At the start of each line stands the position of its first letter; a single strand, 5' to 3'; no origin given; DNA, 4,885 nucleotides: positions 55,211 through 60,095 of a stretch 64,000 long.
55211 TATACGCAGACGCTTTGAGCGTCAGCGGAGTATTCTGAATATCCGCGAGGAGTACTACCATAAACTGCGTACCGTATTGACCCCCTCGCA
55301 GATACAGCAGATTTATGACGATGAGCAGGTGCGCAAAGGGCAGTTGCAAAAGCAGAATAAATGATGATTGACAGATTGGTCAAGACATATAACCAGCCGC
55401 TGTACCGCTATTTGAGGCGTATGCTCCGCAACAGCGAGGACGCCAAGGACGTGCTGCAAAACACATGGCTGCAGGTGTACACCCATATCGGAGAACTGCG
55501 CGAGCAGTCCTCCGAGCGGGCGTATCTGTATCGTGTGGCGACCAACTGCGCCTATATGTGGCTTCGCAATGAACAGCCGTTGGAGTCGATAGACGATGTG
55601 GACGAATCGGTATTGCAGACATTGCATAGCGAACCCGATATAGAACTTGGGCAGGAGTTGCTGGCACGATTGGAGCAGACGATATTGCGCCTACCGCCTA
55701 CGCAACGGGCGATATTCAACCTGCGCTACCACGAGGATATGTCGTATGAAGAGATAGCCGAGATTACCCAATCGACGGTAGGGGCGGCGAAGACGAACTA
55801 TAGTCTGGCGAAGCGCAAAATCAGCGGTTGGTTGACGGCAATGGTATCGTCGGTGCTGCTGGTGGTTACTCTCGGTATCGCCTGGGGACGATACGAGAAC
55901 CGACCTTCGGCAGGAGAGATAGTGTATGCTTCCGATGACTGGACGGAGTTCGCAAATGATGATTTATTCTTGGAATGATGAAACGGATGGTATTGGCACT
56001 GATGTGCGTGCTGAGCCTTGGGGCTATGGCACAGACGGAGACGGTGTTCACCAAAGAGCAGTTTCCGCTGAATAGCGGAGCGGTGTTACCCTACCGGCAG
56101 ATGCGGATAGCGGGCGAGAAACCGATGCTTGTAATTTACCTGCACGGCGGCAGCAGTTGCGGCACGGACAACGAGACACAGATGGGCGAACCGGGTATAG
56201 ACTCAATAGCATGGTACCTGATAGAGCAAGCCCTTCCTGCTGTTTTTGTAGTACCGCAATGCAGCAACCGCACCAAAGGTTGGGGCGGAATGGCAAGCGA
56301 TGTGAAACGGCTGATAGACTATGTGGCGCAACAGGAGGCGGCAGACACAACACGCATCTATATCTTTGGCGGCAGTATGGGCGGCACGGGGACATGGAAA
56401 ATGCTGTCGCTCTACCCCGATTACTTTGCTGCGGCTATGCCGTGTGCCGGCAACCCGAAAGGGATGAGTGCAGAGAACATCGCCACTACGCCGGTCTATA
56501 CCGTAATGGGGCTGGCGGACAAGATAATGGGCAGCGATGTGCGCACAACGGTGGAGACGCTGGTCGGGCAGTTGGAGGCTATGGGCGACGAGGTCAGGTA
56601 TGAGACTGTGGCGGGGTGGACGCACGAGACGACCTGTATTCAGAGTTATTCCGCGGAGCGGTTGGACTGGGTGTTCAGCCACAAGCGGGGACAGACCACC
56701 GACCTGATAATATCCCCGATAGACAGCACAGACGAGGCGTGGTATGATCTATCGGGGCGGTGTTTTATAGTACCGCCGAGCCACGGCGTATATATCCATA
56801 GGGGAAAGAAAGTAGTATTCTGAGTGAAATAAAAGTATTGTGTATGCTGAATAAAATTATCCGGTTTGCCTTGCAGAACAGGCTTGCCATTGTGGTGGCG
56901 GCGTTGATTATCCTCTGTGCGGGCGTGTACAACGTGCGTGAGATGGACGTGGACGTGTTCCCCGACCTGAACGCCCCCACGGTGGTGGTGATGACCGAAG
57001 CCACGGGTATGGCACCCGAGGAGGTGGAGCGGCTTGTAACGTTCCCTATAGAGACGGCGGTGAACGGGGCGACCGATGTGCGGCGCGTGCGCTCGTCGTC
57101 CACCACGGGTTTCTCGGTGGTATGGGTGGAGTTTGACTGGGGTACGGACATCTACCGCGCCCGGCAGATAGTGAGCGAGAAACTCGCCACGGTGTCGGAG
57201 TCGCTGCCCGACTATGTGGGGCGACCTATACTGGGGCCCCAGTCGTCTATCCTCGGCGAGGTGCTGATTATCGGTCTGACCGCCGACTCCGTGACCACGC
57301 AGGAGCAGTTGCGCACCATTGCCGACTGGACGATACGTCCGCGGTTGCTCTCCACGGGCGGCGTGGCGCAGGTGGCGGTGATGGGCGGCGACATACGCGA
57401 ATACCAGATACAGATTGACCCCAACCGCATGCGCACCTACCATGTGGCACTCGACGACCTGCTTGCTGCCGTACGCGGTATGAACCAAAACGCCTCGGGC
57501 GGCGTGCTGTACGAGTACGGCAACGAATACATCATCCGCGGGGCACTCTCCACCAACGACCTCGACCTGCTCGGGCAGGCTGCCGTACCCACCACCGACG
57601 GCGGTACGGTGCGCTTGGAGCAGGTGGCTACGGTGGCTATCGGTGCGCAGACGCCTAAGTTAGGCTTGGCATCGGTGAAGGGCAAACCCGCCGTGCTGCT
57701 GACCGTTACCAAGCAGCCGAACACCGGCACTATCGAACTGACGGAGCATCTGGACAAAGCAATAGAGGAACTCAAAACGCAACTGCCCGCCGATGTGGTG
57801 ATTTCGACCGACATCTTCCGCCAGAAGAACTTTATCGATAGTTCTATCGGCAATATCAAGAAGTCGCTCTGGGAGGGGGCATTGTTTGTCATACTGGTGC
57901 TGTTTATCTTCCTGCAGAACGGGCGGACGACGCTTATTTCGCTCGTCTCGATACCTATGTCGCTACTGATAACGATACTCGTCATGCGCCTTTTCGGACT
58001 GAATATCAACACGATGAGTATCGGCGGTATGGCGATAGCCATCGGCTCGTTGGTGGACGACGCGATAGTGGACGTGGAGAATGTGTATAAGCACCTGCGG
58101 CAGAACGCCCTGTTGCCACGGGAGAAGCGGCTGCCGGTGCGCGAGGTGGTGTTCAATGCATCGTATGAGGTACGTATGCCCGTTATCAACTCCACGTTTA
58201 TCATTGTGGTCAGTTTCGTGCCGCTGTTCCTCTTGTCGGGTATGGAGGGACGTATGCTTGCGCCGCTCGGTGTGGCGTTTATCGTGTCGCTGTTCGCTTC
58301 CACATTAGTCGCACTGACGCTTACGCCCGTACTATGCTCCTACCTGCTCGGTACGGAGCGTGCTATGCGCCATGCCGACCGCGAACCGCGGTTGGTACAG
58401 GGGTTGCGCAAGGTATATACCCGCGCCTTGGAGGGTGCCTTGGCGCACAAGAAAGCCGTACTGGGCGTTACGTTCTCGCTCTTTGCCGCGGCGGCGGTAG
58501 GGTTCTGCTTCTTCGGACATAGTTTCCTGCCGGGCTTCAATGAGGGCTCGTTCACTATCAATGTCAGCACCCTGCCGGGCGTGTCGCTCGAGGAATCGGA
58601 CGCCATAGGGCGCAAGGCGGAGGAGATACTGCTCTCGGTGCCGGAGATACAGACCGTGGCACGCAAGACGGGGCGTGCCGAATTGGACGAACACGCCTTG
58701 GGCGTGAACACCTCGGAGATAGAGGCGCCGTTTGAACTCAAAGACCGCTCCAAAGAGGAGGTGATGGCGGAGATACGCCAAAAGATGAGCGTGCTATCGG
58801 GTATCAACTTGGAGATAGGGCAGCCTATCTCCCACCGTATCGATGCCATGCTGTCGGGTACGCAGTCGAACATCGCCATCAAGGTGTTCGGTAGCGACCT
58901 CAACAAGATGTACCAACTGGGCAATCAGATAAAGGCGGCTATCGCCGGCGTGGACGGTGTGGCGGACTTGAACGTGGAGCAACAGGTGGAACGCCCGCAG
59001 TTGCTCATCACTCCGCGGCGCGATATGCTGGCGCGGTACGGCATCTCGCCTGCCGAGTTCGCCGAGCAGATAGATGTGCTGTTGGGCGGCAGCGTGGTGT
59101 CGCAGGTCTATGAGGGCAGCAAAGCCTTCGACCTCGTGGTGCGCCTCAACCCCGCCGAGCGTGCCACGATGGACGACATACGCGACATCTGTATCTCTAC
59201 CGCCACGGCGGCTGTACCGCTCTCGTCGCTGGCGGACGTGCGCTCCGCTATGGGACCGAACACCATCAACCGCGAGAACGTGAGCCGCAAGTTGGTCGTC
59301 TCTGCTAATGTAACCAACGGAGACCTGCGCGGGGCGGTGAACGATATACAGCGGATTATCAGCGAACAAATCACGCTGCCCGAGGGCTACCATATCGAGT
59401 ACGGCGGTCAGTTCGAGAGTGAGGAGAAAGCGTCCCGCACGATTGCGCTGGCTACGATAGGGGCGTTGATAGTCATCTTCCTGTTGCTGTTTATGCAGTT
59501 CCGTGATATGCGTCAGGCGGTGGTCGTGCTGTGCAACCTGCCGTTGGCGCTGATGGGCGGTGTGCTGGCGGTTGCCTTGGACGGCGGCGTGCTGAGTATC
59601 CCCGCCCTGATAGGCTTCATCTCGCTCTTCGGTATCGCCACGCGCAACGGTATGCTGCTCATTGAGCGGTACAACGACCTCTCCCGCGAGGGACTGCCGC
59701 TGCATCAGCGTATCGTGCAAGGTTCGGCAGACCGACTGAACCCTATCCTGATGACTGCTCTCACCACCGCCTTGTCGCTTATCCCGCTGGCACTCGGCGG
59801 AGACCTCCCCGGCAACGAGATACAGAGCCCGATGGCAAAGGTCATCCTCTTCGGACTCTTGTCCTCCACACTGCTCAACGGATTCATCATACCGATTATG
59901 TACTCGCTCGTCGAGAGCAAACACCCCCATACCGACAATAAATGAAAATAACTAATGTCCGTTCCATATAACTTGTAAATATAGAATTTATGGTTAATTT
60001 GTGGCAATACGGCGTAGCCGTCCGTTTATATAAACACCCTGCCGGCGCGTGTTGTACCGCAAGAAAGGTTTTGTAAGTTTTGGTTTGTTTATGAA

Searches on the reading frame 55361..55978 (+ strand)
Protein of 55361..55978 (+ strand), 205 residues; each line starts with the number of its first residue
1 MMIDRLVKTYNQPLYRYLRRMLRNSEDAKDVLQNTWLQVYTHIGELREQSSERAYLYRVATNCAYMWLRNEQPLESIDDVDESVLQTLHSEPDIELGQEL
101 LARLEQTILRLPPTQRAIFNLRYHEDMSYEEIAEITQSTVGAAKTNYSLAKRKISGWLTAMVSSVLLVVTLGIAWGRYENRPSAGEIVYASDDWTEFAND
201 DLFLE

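Call 12: search_protein_families(library=pfam, proteins=[window:55361-55978:+])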
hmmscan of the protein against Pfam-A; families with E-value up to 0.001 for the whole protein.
window:55361-55978:+ (205 aa): 3 families
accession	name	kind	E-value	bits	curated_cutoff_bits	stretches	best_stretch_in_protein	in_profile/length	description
PF04542.20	Sigma70_r2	-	3.8e-15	55.9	24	1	6-72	1-69/71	Sigma-70 region 2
PF08281.18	Sigma70_r4_2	-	1.1e-14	54.3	25.7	1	102-154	2-54/54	Sigma-70, region 4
PF04545.22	Sigma70_r4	-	1.1e-06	28.5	24.1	1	110-143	4-37/50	Sigma-70, region 4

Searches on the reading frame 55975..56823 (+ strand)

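Call 11: search_protein_families(library=pfam, proteins=[window:55975-56823:+])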
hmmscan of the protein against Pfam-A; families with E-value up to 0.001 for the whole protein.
window:55975-56823:+ (282 aa): 5 families
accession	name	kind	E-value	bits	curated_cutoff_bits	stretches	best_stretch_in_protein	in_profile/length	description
PF00326.27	Peptidase_S9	-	4.2e-07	30.1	22.6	1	107-159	45-97/213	Prolyl oligopeptidase family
PF00561.26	Abhydrolase_1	-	2.1e-05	24.8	25.8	1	109-199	54-142/245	alpha/beta hydrolase fold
PF01738.24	DLH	-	4.2e-05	23.7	21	1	107-194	78-166/217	Dienelactone hydrolase family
PF12146.15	Hydrolase_4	-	0.00016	21.5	27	0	102-158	54-108/239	Serine aminopeptidase, S33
PF20434.5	BD-FAE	-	0.00063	19.8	26.8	1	50-137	13-100/215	BD-FAE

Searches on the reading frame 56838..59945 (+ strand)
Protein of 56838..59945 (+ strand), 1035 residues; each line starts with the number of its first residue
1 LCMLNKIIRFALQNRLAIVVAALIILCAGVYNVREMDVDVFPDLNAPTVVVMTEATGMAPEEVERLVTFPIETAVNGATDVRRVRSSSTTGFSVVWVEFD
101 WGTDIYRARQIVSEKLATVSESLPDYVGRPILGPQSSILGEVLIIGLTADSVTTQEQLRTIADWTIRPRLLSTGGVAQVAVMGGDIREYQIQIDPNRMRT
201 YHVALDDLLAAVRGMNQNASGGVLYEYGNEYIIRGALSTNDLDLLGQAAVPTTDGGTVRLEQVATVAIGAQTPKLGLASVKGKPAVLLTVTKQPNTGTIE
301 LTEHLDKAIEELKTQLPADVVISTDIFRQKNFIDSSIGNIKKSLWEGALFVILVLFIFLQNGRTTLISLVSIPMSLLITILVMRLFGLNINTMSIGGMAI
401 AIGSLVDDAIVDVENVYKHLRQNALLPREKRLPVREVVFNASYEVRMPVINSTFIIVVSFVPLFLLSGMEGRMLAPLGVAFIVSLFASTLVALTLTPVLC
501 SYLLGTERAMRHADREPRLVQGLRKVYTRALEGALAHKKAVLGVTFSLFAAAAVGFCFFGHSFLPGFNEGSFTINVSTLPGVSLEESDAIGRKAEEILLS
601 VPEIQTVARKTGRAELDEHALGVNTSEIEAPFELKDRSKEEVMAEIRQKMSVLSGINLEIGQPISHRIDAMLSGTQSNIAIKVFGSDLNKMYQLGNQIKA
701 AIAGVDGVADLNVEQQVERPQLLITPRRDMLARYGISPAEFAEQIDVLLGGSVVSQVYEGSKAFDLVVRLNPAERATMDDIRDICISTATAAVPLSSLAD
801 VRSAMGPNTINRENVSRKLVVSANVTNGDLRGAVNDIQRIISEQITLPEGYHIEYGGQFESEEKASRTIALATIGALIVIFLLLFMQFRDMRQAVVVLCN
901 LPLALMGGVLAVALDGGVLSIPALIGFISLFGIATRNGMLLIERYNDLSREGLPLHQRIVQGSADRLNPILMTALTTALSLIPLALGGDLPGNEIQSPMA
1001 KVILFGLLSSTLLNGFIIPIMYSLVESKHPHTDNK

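Call 11: search_protein_families(library=pfam, proteins=[window:56838-59945:+])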
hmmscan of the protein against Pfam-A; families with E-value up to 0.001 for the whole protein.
window:56838-59945:+ (1035 aa): 3 families
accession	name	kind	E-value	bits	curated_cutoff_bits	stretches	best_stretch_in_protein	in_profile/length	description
PF00873.25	ACR_tran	-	4.8e-267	889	28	1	7-1025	1-1020/1021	AcrB/AcrD/AcrF family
PF03176.21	MMPL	-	5.9e-11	42.3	20.5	1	832-986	105-267/333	MMPL family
PF02355.23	SecD_SecF_C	-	1.2e-06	28.6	20.5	1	348-493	40-176/189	Protein export membrane protein SecD/SecF, C-terminal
